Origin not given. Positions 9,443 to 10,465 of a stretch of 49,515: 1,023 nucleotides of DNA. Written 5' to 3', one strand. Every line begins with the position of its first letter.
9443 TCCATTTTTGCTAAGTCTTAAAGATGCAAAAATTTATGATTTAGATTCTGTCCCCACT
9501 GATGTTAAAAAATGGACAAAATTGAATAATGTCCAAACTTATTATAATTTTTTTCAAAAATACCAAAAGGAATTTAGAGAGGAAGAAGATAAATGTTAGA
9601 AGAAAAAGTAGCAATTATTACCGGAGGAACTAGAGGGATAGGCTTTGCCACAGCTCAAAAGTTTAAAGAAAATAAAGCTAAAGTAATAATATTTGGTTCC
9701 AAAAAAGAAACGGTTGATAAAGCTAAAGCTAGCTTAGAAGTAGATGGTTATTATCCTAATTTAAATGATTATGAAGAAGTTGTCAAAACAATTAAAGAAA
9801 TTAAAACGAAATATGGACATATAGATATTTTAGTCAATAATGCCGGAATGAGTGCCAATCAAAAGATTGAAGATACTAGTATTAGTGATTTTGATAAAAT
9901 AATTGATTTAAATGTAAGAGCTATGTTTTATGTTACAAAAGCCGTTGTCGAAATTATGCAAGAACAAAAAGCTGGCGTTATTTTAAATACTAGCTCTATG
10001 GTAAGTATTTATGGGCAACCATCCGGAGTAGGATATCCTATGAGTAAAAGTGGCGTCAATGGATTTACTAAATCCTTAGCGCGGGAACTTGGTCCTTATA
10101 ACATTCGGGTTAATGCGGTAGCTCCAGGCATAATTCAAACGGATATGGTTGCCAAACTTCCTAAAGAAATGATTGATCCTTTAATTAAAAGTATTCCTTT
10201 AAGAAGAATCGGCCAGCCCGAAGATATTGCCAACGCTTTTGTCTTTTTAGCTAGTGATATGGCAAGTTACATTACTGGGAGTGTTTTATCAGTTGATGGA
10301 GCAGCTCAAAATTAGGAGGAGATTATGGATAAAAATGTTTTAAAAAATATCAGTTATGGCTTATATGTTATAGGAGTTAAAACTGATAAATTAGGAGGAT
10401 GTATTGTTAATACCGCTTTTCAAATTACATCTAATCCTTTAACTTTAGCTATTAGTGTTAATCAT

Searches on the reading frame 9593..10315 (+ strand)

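Call 21: search_protein_families(library=pfam, proteins=[window:9593-10315:+], max_evalue=0.001)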
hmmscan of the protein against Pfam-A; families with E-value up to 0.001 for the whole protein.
window:9593-10315:+ (240 aa): 6 families
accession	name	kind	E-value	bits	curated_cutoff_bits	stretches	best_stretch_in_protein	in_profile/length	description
PF13561.12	adh_short_C2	-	4e-64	216.8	27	1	14-236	6-233/236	Enoyl-(Acyl carrier protein) reductase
PF00106.31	adh_short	-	6.6e-56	189.3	26.6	1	5-191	1-192/195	short chain dehydrogenase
PF23441.1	SDR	-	4.7e-13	49.6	27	1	5-237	8-254/258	SDR-like rossmann domain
PF08659.16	KR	-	9.9e-11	42.3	22.6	1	8-163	4-164/180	KR domain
PF01370.27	Epimerase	-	4.1e-05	23.5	20.9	1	8-145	2-124/240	NAD dependent epimerase/dehydratase family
PF08643.16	DUF1776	-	0.0004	20.3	25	1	92-182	108-200/294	Fungal family of unknown function (DUF1776)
